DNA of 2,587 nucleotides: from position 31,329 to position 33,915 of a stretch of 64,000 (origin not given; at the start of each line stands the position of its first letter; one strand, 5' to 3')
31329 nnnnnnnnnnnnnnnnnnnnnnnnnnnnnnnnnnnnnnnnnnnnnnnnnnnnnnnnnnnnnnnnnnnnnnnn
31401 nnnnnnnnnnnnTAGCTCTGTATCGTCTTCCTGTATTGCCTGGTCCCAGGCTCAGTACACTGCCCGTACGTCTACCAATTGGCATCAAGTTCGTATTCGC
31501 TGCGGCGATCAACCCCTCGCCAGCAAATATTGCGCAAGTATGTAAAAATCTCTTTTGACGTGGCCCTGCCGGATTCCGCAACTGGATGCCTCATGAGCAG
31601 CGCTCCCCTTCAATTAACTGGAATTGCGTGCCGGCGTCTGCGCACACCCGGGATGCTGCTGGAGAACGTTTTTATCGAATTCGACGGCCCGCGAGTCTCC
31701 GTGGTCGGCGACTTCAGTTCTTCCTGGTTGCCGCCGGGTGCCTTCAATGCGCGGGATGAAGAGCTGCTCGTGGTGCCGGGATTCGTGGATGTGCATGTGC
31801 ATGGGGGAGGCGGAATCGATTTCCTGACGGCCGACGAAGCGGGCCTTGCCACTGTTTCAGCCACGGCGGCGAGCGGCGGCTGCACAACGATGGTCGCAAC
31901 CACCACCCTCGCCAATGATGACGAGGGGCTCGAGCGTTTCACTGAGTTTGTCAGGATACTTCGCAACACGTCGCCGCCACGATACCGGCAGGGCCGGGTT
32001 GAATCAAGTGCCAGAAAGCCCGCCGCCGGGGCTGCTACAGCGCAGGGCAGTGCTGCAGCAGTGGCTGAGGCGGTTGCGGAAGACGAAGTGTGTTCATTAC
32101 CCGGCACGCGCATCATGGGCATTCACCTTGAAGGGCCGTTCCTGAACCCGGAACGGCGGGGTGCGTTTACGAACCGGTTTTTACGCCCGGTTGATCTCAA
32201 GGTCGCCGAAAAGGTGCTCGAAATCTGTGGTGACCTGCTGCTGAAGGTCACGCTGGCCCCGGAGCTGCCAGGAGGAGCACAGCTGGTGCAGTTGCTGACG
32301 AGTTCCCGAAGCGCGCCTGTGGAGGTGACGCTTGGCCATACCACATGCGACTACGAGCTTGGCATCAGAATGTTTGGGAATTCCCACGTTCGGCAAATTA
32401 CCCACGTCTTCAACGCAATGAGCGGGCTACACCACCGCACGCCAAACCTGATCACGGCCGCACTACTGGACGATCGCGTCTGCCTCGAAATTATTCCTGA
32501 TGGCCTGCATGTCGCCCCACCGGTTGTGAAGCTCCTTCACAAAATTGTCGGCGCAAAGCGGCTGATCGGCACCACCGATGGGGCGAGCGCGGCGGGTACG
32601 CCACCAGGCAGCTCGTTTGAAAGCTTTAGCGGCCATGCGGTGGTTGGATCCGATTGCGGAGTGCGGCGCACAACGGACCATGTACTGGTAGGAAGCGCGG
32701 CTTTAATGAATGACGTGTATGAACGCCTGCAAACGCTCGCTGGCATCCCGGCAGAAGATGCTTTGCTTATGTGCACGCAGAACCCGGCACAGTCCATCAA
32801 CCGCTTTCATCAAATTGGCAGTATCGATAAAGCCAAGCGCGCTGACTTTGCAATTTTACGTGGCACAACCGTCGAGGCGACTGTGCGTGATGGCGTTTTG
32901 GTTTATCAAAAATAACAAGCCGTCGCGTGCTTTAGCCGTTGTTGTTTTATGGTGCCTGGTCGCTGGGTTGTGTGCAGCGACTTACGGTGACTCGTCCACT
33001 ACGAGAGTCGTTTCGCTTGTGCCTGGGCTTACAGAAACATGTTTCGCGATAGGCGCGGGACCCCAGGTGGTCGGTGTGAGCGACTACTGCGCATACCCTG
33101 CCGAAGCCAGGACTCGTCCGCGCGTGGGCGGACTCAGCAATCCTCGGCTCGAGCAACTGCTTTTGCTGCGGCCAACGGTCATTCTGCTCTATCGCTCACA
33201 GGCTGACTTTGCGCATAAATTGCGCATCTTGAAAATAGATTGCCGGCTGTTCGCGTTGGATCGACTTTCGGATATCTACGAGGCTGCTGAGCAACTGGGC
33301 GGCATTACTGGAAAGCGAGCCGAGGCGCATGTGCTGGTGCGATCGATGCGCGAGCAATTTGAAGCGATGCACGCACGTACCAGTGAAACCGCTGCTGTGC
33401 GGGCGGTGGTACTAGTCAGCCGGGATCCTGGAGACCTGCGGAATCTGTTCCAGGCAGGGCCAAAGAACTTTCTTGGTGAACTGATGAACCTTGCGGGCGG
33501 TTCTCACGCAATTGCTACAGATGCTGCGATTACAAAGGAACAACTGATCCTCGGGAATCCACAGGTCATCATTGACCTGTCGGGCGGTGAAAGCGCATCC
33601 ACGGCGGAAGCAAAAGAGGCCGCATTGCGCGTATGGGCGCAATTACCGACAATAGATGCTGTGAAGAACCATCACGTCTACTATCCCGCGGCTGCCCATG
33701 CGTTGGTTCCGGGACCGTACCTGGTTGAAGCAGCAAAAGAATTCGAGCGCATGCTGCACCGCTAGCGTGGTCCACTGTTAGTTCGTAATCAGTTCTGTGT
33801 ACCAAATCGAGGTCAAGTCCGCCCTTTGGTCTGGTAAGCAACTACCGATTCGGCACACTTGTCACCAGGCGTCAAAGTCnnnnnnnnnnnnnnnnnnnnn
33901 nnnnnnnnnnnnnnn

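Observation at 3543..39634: Family of roughly 90-bp REP/MITE-like palindromic intergenic repeats in one orientation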

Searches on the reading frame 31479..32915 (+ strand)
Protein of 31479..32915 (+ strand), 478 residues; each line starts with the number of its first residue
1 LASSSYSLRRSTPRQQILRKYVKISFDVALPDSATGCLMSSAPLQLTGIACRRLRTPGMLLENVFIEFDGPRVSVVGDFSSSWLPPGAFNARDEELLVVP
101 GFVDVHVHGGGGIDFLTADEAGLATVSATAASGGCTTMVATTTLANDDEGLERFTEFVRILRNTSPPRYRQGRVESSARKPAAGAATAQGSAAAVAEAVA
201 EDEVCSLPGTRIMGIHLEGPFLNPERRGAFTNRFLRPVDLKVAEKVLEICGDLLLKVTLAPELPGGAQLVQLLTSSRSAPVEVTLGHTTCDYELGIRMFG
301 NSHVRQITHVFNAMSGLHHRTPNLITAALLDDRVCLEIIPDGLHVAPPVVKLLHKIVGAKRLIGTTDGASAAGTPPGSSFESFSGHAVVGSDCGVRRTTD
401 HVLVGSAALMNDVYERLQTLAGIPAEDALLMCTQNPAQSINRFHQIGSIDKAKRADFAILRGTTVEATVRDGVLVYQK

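Call 50: search_protein_families(library=pfam, proteins=[window:31479-32915:+], max_evalue=0.001)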
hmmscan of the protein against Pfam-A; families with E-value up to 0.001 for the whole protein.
window:31479-32915:+ (478 aa): 2 families
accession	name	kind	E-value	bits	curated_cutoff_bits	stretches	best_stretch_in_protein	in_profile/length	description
PF01979.26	Amidohydro_1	-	1.6e-18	67.5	25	1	97-473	1-343/345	Amidohydrolase family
PF07969.17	Amidohydro_3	-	5.8e-11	43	29.7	1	388-475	370-471/472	Amidohydrolase family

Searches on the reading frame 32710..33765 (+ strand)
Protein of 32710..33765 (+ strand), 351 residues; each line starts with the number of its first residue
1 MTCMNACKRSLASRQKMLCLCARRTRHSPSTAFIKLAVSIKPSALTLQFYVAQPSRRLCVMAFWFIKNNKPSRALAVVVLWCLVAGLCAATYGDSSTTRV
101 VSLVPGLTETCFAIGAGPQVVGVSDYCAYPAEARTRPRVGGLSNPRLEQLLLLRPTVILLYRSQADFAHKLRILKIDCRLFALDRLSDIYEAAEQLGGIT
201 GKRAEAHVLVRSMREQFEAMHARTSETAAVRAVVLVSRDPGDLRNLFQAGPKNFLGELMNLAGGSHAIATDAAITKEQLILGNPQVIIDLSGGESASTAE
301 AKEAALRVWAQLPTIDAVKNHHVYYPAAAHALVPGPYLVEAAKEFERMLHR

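Call 15: find_encoding_contigs(protein=window:32710-33765:+, flank=3000, max_places=6)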
Protein window:32710-33765:+ (351 aa): no gene with exactly this product is on record in the collection.

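Call 16: search_protein_families(library=pfam, proteins=[window:32710-33765:+])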
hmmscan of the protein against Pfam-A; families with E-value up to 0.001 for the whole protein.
window:32710-33765:+ (351 aa): 1 family
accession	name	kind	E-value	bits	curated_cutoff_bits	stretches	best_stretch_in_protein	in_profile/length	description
PF01497.23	Peripla_BP_2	-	8.9e-21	74.8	27.5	1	100-325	1-230/235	Periplasmic binding protein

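Call 98: search_protein_representatives(protein=window:32710-33765:+)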
Query: 351 residues. Proteins with E-value up to 0.001 (for the whole library): 12994; up to 1e-10: 5291; up to 1e-30: 264. The best 150 are listed.
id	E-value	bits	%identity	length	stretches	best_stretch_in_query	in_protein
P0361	1.8e-80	287.0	54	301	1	75-349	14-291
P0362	6.7e-73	262.1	49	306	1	76-349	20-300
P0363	6.9e-72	258.8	48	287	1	79-351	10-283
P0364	4.7e-65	236.3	46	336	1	76-338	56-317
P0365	5.1e-62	226.3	42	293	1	75-350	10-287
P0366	4.7e-61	223.2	43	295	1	88-350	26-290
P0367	1.8e-56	208.1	42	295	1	76-349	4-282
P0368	5.1e-55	203.3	40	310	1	73-350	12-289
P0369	2.4e-54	201.1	43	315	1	79-345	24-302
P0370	7.5e-54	199.5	42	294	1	79-351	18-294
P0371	4.5e-53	196.9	41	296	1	73-350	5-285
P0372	9.1e-51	189.4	40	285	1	87-350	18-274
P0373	5.7e-50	186.7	39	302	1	89-349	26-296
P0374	5.7e-49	183.5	37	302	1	89-348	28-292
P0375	6.7e-49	183.2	64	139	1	213-350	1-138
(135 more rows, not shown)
